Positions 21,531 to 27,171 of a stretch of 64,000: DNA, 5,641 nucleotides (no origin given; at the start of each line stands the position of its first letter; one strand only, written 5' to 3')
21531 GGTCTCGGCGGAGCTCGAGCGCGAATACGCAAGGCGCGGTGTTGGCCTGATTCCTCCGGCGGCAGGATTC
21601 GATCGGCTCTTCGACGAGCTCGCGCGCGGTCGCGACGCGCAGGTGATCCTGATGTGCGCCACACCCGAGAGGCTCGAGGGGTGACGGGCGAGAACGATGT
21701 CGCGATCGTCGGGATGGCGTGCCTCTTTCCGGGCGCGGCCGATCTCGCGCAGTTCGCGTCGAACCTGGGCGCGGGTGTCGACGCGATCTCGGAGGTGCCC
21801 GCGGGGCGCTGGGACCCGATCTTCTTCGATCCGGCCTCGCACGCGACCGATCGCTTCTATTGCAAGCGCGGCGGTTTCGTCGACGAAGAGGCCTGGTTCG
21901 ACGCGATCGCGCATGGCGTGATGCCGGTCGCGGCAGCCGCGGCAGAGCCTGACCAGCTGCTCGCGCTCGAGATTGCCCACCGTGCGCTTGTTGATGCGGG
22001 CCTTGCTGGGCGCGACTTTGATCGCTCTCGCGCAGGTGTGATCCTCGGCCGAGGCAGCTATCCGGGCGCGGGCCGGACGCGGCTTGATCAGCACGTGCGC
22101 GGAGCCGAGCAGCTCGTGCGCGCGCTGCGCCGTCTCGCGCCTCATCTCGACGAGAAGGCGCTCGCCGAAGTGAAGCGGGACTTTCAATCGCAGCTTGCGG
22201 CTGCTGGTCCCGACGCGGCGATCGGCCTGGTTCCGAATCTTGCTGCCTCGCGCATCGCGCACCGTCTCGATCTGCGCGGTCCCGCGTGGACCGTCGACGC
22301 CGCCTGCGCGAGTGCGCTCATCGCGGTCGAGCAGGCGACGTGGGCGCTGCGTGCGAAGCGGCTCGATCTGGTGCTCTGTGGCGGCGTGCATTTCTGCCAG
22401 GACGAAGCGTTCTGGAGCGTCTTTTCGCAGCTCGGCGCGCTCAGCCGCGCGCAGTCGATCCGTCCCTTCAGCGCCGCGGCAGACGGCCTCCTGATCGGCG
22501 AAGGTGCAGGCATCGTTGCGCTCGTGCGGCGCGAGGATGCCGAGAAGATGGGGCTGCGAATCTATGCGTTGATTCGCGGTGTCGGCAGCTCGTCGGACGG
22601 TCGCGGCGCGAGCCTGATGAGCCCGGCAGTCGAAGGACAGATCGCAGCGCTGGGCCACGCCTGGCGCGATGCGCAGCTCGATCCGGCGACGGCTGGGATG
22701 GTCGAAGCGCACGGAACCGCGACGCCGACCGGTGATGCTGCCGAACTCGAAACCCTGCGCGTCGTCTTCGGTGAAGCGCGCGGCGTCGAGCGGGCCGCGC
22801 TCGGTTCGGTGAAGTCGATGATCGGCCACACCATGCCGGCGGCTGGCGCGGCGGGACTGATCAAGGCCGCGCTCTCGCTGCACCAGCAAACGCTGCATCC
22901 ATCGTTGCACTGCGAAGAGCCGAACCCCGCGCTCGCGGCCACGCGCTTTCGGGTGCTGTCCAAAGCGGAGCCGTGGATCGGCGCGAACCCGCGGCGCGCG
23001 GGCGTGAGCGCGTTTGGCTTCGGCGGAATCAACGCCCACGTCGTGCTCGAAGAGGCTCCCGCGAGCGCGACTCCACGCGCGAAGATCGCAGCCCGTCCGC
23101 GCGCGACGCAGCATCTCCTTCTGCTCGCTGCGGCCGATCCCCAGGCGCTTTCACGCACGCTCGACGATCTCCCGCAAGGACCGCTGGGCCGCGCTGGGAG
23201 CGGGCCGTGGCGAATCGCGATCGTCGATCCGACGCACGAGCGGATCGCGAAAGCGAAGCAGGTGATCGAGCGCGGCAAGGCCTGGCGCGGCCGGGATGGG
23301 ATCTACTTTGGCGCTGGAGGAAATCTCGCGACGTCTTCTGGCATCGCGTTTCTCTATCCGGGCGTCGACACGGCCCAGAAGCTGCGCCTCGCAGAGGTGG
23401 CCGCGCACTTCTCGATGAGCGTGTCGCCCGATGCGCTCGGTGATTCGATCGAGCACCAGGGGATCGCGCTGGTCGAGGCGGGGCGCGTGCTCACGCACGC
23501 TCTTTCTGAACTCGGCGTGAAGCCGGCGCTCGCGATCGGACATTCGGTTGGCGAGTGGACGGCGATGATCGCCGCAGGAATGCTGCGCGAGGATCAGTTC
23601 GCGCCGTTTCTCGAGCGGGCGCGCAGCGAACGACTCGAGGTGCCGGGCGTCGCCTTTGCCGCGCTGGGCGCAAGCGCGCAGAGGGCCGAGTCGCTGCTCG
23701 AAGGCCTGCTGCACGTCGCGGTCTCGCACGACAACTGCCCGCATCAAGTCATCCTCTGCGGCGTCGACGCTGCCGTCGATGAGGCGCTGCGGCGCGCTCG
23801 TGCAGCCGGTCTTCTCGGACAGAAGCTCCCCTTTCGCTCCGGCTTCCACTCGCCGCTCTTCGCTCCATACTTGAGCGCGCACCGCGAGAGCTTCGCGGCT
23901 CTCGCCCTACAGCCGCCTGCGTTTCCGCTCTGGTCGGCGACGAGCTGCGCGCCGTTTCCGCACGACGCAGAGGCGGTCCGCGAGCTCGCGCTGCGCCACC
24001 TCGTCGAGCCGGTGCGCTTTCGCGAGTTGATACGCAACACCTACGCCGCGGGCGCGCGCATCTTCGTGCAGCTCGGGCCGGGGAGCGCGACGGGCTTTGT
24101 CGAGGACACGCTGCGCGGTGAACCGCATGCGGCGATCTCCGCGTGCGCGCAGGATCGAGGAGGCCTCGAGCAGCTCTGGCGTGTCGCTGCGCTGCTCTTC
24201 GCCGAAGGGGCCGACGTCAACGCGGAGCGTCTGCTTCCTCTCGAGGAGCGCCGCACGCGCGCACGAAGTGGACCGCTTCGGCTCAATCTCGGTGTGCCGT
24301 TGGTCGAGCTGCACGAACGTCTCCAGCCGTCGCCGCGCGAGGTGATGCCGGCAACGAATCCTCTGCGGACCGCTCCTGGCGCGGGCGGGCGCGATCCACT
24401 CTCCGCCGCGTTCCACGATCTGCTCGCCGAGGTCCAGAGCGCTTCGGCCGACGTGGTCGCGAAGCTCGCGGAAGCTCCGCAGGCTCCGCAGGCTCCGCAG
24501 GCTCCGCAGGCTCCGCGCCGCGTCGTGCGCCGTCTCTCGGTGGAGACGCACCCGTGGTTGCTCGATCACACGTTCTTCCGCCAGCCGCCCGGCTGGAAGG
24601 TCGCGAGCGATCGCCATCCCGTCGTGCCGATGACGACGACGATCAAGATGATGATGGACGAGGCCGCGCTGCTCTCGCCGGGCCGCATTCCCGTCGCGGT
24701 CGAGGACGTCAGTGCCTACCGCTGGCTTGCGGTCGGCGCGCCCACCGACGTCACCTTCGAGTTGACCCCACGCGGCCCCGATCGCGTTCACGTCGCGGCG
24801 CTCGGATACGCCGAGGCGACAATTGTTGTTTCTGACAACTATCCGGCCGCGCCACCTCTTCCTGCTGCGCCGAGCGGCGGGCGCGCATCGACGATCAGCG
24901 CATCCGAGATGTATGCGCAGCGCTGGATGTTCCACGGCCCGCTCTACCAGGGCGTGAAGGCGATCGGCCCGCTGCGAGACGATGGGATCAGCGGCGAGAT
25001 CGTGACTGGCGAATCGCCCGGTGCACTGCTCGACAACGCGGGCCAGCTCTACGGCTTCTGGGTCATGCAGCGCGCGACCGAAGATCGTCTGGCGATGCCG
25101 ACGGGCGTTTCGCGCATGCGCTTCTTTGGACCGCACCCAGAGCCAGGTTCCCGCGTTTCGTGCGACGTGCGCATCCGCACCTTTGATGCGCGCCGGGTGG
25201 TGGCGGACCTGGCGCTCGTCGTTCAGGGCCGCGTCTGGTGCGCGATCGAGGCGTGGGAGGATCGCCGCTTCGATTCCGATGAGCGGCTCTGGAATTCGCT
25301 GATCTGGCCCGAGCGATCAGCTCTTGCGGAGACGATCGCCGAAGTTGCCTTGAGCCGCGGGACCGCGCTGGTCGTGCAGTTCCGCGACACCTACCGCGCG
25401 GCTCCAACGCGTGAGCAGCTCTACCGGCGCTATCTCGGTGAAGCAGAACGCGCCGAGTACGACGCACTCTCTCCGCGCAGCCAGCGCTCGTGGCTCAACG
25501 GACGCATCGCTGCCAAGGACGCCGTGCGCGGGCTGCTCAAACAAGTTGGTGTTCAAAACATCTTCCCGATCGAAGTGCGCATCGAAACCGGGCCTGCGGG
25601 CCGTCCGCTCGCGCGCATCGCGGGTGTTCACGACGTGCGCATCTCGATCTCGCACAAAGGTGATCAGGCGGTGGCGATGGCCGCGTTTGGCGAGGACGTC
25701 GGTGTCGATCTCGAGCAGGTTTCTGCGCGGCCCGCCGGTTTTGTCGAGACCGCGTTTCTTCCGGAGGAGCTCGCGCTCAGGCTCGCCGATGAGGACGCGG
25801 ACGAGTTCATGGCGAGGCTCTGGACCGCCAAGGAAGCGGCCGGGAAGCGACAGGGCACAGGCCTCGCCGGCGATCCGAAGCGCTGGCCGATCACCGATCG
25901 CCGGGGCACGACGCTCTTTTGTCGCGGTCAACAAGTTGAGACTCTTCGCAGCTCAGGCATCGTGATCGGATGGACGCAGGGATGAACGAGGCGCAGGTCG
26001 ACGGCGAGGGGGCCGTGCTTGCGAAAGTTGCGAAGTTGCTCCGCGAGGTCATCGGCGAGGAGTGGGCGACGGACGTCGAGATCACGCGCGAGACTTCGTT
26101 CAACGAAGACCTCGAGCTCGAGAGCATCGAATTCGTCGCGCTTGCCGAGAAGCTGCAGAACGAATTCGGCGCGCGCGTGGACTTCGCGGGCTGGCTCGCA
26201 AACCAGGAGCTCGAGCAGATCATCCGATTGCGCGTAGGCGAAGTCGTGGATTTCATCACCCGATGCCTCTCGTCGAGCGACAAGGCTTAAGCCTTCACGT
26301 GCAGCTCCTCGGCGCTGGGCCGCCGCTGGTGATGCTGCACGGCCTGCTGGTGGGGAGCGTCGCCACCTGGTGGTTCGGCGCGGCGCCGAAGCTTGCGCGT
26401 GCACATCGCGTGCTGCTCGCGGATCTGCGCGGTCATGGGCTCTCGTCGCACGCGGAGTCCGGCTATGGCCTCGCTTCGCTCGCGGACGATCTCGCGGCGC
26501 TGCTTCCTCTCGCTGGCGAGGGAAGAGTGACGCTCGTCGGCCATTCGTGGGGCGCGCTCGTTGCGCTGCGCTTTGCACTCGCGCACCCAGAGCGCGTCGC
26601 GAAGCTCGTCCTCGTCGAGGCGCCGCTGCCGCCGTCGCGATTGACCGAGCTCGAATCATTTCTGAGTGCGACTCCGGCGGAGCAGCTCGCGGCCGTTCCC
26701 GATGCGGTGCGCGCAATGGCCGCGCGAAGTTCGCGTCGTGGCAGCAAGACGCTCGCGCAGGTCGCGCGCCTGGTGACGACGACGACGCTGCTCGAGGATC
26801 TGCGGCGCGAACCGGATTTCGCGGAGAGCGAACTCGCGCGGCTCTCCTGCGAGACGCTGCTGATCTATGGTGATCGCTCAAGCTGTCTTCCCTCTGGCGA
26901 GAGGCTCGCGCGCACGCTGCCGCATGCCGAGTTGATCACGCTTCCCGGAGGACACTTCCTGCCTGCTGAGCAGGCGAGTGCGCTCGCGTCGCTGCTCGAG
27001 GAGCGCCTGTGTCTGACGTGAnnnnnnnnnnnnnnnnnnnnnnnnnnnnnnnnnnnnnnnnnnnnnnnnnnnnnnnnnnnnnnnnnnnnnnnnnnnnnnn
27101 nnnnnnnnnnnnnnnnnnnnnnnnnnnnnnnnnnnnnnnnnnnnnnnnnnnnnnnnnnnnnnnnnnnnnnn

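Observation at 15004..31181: Nine-gene, fully translationally coupled PUFA/HglE/PKSE-like iterative PKS operon with hydrolase, glycosyl and methyl tailoring: candidate undescribed glycolipid pathway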

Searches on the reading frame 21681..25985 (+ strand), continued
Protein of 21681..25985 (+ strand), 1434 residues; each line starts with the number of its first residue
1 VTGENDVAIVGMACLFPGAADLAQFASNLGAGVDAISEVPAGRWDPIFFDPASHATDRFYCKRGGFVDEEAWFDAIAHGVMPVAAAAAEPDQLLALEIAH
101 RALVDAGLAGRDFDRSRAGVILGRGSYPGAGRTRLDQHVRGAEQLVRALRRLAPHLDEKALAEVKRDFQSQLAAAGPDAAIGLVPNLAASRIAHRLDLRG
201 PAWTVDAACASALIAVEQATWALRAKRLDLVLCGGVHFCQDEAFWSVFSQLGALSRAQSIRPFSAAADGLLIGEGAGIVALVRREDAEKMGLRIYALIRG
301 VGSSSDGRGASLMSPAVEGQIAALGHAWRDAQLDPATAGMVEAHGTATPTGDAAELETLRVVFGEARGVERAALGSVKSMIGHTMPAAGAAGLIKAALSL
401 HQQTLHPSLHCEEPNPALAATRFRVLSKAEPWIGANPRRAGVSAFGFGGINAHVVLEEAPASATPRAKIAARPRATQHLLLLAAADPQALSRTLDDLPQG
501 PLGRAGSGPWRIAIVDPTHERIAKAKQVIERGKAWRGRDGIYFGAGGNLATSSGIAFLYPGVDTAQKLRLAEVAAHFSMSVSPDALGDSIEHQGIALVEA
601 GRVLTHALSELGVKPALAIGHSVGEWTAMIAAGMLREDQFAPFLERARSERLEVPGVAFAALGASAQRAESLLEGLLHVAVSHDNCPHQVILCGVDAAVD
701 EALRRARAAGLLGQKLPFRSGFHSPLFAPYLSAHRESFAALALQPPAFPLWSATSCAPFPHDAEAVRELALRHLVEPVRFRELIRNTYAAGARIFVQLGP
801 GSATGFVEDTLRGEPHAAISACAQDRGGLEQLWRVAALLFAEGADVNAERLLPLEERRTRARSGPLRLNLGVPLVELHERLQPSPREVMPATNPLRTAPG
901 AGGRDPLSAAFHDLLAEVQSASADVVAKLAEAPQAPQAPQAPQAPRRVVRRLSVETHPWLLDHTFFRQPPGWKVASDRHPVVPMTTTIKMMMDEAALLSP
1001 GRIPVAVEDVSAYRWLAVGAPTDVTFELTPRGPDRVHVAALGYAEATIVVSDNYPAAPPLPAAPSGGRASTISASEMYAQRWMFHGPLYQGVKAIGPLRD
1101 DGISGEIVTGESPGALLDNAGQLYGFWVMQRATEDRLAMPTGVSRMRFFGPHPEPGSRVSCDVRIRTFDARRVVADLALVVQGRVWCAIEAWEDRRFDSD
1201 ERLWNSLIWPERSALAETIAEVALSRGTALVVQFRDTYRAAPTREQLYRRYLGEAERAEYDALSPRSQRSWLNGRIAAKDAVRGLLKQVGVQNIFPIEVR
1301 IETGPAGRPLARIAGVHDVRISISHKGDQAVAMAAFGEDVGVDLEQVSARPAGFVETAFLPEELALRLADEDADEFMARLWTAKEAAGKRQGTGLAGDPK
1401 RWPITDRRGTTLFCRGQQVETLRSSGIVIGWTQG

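Call 68: search_dna_similar(query=window:21681-25982:+, collection=plasmids, mode=protein, max_evalue=1e-50, max_rows=25)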
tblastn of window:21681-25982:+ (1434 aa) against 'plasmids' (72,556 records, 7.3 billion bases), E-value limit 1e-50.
Records with a match: 284; places in all: 453; records where one place covers at least 80% of the query: 2.
Best place of each record, by identity: <60% 284.
By first word of the organism name: Streptomyces 114; Ralstonia 108; Rhizobium 7; Methylosinus 5; Burkholderia 4; Nostoc 4; Rhodococcus 3; Agrobacterium 3; Azospirillum 3; Mesorhizobium 3; and 23 more.
By predicted mobility (MOB-suite, as given by PLSDB): non-mobilizable 159; mobilizable 119; conjugative 6.
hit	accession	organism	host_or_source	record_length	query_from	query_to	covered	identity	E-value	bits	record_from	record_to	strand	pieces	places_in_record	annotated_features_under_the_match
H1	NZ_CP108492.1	Streptomyces sp. NBC_01243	-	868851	7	1406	98%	44.0%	0e+0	956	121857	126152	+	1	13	beta-ketoacyl synthase N-terminal-like domain-containing protein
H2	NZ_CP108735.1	Streptomyces sp. NBC_00984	-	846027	7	1406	98%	43.6%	0e+0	944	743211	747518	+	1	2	beta-ketoacyl synthase N-terminal-like domain-containing protein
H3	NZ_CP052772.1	Pseudonocardia alni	Cell culture,soil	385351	7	963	67%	30.0%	5e-62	243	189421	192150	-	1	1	type I polyketide synthase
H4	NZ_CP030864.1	Streptomyces globosus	cell culture,environment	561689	5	800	56%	35.8%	5e-97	354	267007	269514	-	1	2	type I polyketide synthase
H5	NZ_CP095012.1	Streptomyces sp. 2P-4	cell culture,mudflats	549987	5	800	56%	35.8%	6e-97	353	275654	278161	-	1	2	none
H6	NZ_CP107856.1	Streptomyces sp. NBC_00503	-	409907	7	800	55%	35.4%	8e-95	347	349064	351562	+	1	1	SDR family NAD(P)-dependent oxidoreductase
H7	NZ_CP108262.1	Streptomyces sp. NBC_00053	-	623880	7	966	67%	29.2%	1e-54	219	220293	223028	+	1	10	none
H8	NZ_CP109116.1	Streptomyces sp. NBC_01768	-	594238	7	966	67%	29.2%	1e-54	219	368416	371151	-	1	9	type I polyketide synthase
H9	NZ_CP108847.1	Streptomyces sp. NBC_00846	-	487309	7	992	69%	28.2%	8e-54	216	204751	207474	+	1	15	type I polyketide synthase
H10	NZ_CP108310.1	Streptomyces sp. NBC_00012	-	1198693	7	966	67%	28.9%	5e-53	213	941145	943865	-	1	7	record has no annotation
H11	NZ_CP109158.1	Streptomyces sp. NBC_01732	-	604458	7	966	67%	28.9%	7e-55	219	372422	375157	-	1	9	type I polyketide synthase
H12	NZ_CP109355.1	Streptomyces sp. NBC_01563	-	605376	7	966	67%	28.9%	1e-54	218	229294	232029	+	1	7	type I polyketide synthase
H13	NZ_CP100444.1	Streptomyces rimosus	pure culture,OTC cluster deletion ...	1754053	7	965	67%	28.6%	1e-54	219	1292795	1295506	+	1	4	record has no annotation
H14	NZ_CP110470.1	Rhodococcus opacus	cell culture,Soil contaminated by oil ...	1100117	5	829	58%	33.3%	8e-78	293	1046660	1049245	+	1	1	record has no annotation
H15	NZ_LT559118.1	Nonomuraea gerenzanensis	-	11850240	7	829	57%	33.2%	9e-69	265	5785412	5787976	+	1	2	none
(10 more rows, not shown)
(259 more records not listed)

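Call 69: get_annotated_region(hit=H1, flank=10000)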
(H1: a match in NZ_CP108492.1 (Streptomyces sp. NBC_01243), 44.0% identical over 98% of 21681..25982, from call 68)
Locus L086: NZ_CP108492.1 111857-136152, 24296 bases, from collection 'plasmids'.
description: Streptomyces sp. NBC_01243 plasmid unnamed1, complete sequence
organism: Streptomyces sp. NBC_01243 (NCBI taxid 2903796)
taxonomy: Bacteria; Actinomycetota; Actinomycetes; Kitasatosporales; Streptomycetaceae; Streptomyces; Streptomyces sp. NBC 01243
host: -; source: -; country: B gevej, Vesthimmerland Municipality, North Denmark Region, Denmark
typing (MOB-suite, as given by PLSDB): mobilizable; relaxase MOBP
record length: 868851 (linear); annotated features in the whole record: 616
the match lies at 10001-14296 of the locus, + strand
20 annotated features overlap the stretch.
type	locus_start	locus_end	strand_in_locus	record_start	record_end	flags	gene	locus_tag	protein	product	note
CDS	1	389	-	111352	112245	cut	-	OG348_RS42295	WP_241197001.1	hypothetical protein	-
CDS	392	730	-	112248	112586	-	-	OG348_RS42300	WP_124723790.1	hypothetical protein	-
CDS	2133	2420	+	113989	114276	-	-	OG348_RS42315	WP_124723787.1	hypothetical protein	-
CDS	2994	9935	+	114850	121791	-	-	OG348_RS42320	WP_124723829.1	type I polyketide synthase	-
CDS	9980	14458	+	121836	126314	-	-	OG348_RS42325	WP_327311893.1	beta-ketoacyl synthase N-terminal-like domain-containing protein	-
CDS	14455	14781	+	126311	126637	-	-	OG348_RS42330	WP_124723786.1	acyl carrier protein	-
CDS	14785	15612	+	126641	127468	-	-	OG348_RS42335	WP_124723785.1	alpha/beta hydrolase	-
CDS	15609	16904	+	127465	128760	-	-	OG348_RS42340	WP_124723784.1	glycosyltransferase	-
CDS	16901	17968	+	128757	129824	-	-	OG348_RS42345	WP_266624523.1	class I SAM-dependent methyltransferase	-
CDS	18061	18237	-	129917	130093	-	-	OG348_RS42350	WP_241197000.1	hypothetical protein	-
CDS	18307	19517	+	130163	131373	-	-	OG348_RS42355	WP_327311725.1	IS3 family transposase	-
CDS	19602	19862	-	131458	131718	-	-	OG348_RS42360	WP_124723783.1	hypothetical protein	-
CDS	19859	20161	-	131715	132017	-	-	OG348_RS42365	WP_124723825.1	DUF6247 family protein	-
CDS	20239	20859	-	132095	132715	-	-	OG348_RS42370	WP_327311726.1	hypothetical protein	-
CDS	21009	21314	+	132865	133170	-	-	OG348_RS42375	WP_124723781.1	trypco2 family protein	-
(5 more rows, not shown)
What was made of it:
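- The cassette occurs as an accessory on a Streptomyces plasmid with IS elements close downstream (call 69).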

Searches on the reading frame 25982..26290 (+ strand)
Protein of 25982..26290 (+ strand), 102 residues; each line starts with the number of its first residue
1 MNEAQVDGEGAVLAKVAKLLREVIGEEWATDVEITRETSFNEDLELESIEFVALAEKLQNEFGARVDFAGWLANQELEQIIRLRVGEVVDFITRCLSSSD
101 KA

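Call 3: search_protein_families(library=pfam, proteins=[window:25982-26290:+], max_evalue=0.001)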
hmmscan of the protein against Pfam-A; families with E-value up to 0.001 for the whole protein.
window:25982-26290:+ (102 aa): 1 family
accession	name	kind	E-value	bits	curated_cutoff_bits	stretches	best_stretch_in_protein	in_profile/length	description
PF00550.31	PP-binding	-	7.8e-06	26.5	20.8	1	16-80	3-63/67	Phosphopantetheine attachment site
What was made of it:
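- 25982..26290 (+): Discrete acyl carrier protein (102 aa; an ATG at 25970 is an alternative start). PF00550 26.5 bits (call 3).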

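Call 5: search_protein_families(library=ncbifam, proteins=[window:25982-26290:+], max_evalue=0.001)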
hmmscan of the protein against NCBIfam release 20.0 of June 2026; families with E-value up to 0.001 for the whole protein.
window:25982-26290:+ (102 aa): 7 families
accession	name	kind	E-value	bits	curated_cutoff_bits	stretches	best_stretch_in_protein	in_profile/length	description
NF002150.0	PRK00982.1-4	subfamily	5e-07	29.9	66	1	18-93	8-76/80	acyl carrier protein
NF002148.0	PRK00982.1-2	subfamily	1.3e-06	28.1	71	1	17-93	6-75/79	acyl carrier protein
NF040636.1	AcpM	exception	1.4e-06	28.2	146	1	11-67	5-58/93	meromycolate extension acyl carrier protein AcpM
NF002147.0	PRK00982.1-1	equivalog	1.6e-06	27.8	84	1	11-93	7-78/83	acyl carrier protein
NF003757.0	PRK05350.1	equivalog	1.5e-05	25.1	65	1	16-68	7-60/83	acyl carrier protein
TIGR00517.1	acyl_carrier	equivalog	3.7e-05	23.5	70.45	1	21-93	9-74/77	acyl carrier protein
NF009104.0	PRK12449.1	equivalog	6e-05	22.9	70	1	11-66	5-57/80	acyl carrier protein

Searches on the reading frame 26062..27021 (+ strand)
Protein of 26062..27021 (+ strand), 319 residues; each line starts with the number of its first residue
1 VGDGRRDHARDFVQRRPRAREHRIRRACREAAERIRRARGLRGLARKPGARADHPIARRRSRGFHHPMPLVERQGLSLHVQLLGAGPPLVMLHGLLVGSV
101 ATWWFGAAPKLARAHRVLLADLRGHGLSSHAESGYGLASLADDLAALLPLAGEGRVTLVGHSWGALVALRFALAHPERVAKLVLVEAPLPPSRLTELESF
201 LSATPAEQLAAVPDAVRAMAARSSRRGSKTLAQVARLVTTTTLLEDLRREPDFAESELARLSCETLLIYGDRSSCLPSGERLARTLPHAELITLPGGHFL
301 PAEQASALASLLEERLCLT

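Call 3: search_protein_families(library=pfam, proteins=[window:26062-27021:+], max_evalue=0.001)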
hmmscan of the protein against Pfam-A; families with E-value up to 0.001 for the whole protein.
window:26062-27021:+ (319 aa): 7 families
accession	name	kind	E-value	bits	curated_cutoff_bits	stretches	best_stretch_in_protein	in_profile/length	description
PF00561.26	Abhydrolase_1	-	4.5e-29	102.3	25.8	1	87-209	1-124/245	alpha/beta hydrolase fold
PF12697.13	Abhydrolase_6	-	6.5e-19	69.9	26.3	1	89-309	1-215/217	Alpha/beta hydrolase family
PF12146.15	Hydrolase_4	-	3.9e-10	39.9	27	1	115-272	32-201/239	Serine aminopeptidase, S33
PF03096.20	Ndr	-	1.6e-06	27.5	23.3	1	137-187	82-132/283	Ndr family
PF00975.26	Thioesterase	-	0.00012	22.8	26.4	1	109-188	21-103/226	Thioesterase domain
PF03959.19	FSH1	-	0.0006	20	21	0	257-304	155-205/211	Serine hydrolase (FSH1)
PF06821.19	Ser_hydrolase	-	0.00086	19.7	22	0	153-205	54-108/172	Serine hydrolase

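Call 5: search_protein_families(library=ncbifam, proteins=[window:26062-27021:+], max_evalue=0.001)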
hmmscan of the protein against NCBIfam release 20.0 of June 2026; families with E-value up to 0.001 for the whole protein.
window:26062-27021:+ (319 aa): 30 families (the best 25 are shown)
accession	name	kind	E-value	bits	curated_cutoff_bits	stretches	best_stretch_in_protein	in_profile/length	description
NF051488.1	bifunc_PcaDC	exception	2.9e-26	92.5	390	1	78-315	2-249/375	bifunctional 3-oxoadipate enol-lactonase/4-carboxymuconolactone decarboxylase PcaDC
NF051487.1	bifunc_PcaCD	exception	6.1e-22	78.3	430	1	87-314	173-409/413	bifunctional 4-carboxymuconolactone decarboxylase/3-oxoadipate enol-lactonase PcaCD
NF011457.0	PRK14875.1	equivalog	1.1e-21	77.2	307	1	84-315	128-368/372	acetoin dehydrogenase dihydrolipoyllysine-residue acetyltransferase subunit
TIGR02427.1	protocat_pcaD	equivalog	8.4e-21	74.5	255.85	1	87-314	14-248/251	3-oxoadipate enol-lactonase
TIGR03056.1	bchO_mg_che_rel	equivalog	7.5e-19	67.8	172.55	1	74-213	14-152/278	alpha/beta fold hydrolase BchO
NF002938.0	PRK03592.1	equivalog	1.1e-17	64.3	241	1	67-198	11-140/298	haloalkane dehalogenase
TIGR03611.1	RutD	equivalog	2.3e-16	59.9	238.5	1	87-187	13-113/258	pyrimidine utilization protein D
NF045632.1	hydroxlase_HsaD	equivalog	7.4e-15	54.6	400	1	76-185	24-135/290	4,5:9,10-diseco-3-hydroxy-5,9,17-trioxoandrosta-1(10),2-diene-4-oate hydrolase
TIGR03695.1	menH_SHCHC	equivalog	9.4e-15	54.7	208.55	1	86-187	2-104/252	2-succinyl-6-hydroxy-2,4-cyclohexadiene-1-carboxylate synthase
TIGR01738.1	bioH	equivalog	3.6e-13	49.7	206.95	1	87-217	5-125/245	pimeloyl-ACP methyl ester esterase BioH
NF004514.1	PRK05855.1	equivalog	3.8e-12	45.6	455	1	76-171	10-108/578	SDR family oxidoreductase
NF050089.1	i_nPHAscl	equivalog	7.6e-12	44.9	300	1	87-186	19-116/288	intracellular short-chain-length polyhydroxyalkanoate depolymerase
NF002043.0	PRK00870.1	subfamily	4.5e-11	42.7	265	1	86-208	46-169/302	haloalkane dehalogenase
NF007954.0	PRK10673.1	equivalog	6.4e-11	42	399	1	87-186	17-113/255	esterase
NF008340.0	PRK11126.1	equivalog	7.6e-09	35.2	261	1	86-186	14-110/255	2-succinyl-6-hydroxy-2,4-cyclohexadiene-1-carboxylate synthase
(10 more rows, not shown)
